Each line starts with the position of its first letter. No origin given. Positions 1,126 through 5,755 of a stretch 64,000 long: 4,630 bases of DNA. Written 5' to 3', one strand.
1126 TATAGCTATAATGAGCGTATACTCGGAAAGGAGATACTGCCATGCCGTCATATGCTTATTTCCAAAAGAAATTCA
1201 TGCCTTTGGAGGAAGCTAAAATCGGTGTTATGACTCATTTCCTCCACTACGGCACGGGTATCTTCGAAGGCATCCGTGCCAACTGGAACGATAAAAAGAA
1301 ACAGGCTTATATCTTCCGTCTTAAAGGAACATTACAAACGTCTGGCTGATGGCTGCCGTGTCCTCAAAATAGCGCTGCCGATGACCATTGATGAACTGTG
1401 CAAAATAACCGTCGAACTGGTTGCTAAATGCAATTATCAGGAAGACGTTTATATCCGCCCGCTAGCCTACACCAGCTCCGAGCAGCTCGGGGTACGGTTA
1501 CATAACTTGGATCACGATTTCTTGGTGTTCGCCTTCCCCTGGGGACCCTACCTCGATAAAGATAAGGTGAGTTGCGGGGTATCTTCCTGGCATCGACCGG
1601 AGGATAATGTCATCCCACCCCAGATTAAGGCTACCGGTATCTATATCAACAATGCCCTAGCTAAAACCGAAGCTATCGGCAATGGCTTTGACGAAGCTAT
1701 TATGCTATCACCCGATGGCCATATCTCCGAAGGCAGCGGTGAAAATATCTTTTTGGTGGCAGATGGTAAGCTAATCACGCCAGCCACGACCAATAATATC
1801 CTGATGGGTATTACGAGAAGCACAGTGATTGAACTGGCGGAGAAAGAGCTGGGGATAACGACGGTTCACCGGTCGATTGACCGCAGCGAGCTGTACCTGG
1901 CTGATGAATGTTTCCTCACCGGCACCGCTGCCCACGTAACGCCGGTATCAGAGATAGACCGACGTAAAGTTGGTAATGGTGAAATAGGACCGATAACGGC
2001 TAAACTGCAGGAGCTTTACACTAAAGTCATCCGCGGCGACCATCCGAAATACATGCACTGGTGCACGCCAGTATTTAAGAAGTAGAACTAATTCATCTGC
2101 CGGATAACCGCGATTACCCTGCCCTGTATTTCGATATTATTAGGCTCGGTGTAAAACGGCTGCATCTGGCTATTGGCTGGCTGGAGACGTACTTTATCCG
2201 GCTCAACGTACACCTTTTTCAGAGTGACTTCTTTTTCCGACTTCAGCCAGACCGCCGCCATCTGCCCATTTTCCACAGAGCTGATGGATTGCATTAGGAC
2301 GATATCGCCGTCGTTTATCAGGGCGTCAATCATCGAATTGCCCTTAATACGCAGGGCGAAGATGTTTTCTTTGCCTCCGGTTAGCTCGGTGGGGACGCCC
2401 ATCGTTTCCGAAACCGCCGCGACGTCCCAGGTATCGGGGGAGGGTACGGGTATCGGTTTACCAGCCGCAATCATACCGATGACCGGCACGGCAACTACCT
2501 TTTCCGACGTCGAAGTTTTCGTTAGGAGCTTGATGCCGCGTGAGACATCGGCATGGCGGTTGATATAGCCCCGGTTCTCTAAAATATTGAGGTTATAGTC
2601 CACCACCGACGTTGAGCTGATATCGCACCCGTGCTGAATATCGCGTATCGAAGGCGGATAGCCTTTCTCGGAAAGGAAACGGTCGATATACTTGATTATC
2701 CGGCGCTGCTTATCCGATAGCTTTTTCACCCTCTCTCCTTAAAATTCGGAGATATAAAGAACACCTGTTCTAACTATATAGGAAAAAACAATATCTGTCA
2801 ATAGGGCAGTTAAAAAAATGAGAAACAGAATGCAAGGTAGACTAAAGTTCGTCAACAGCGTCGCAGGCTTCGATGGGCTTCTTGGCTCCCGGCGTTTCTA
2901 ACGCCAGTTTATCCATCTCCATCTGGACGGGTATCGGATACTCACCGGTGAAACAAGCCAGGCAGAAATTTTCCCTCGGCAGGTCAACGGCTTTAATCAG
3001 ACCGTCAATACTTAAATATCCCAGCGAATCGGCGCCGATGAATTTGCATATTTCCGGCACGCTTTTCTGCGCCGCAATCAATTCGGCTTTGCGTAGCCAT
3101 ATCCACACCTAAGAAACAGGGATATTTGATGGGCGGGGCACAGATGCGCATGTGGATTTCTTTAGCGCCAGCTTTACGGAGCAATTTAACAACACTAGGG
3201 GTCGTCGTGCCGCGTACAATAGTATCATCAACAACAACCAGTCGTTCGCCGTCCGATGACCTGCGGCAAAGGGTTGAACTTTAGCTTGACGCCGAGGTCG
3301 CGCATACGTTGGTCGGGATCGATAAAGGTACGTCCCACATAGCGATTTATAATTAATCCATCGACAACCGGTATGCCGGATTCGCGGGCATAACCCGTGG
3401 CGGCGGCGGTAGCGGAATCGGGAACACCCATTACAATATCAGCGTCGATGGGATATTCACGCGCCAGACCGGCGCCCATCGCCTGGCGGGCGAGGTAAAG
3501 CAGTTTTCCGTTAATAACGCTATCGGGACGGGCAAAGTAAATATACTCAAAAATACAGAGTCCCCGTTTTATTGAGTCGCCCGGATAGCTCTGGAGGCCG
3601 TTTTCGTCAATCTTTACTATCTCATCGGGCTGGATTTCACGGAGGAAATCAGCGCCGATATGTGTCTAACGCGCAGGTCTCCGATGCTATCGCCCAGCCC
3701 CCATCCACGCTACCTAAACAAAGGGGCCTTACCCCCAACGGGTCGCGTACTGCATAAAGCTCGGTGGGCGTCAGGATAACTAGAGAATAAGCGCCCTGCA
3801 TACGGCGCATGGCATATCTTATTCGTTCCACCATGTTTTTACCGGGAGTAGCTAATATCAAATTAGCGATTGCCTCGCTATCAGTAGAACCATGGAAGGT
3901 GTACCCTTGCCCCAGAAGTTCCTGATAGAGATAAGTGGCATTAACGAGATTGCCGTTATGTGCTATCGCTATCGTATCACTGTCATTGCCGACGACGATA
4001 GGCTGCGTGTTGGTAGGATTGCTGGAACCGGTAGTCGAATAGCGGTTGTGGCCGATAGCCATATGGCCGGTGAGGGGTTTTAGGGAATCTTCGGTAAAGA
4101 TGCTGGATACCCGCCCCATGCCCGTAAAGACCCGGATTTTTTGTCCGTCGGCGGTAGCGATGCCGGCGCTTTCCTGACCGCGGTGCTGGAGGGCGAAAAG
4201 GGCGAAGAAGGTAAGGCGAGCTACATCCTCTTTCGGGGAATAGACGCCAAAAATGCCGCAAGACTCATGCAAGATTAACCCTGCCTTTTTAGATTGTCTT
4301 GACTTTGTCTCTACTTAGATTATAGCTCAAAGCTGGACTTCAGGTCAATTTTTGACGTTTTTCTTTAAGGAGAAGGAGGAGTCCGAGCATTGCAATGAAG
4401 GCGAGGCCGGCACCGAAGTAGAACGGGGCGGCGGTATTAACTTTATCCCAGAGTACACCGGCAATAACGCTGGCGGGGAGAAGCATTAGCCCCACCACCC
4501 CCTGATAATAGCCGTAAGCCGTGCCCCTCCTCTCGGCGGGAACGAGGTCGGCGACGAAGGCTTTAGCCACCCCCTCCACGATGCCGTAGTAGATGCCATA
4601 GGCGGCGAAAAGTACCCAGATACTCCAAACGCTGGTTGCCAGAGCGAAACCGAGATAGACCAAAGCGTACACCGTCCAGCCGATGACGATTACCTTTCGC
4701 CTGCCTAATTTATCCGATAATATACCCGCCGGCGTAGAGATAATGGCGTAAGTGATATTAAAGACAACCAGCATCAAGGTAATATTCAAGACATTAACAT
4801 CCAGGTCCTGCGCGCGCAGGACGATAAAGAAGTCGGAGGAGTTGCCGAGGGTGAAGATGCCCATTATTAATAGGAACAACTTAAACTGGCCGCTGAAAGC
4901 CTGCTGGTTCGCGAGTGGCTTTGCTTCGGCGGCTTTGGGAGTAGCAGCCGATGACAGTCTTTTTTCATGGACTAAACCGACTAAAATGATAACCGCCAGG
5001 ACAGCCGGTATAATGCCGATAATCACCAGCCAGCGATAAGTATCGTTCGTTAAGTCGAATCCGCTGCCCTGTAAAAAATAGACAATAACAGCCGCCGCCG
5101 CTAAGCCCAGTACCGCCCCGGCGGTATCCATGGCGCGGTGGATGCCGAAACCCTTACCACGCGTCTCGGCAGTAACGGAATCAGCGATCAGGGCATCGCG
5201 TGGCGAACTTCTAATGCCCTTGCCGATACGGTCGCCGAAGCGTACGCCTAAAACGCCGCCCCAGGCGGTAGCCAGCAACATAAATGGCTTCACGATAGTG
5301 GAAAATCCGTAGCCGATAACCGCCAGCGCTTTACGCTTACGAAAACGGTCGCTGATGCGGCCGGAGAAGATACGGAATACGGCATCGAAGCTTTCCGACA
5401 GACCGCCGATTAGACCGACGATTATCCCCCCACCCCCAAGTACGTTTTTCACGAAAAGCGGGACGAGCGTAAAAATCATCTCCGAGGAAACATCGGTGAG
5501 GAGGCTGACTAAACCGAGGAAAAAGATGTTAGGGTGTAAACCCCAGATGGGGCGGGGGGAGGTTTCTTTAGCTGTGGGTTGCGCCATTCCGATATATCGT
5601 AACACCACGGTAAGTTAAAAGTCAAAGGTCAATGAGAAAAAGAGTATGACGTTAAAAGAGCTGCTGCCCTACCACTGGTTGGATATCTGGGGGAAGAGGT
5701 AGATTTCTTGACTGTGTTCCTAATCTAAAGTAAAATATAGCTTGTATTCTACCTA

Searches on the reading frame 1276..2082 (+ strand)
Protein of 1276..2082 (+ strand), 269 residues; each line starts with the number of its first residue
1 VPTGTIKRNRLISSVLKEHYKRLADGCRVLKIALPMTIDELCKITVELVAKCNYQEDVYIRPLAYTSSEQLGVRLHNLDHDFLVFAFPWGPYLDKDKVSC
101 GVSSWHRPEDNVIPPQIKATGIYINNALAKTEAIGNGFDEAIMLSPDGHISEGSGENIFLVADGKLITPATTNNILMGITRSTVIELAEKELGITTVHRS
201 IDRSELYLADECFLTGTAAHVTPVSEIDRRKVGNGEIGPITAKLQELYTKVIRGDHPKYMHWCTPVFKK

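Call 66: search_protein_families(library=pfam, proteins=[window:1276-2082:+], max_evalue=0.00001)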
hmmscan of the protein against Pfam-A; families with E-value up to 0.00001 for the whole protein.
window:1276-2082:+ (269 aa): 1 family
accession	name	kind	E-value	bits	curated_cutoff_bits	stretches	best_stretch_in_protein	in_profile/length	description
PF01063.24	Aminotran_4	-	6.8e-51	173.7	28.5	1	13-227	15-223/223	Amino-transferase class IV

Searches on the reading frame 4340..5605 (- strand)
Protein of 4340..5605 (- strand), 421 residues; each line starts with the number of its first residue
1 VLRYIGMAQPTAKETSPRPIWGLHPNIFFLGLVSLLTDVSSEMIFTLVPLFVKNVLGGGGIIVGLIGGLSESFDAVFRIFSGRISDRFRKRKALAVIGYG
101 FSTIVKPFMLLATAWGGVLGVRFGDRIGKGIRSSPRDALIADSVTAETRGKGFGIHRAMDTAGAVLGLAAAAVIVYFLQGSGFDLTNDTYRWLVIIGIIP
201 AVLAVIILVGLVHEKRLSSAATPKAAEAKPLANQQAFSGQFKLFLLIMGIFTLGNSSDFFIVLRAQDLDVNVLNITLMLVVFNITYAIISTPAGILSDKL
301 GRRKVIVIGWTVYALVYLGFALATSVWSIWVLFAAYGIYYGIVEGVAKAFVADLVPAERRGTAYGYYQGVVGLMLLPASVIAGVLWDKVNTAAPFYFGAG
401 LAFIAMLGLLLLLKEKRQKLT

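Call 66: search_protein_families(library=pfam, proteins=[window:4340-5605:-], max_evalue=0.00001)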
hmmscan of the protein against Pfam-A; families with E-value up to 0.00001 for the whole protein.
window:4340-5605:- (421 aa): 4 families
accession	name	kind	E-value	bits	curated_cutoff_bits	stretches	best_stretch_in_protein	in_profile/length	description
PF07690.21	MFS_1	-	4.3e-46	157.9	33.4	2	247-417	5-177/347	Major Facilitator Superfamily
PF13347.12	MFS_2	-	1.4e-09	37.5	27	1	145-357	128-345/427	MFS/sugar transport protein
PF00083.30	Sugar_tr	-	2.5e-09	37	22.3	1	258-409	30-188/452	Sugar (and other) transporter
PF12832.13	MFS_1_like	-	3.3e-07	30.1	25.2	1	64-396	37-372/373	MFS_1 like family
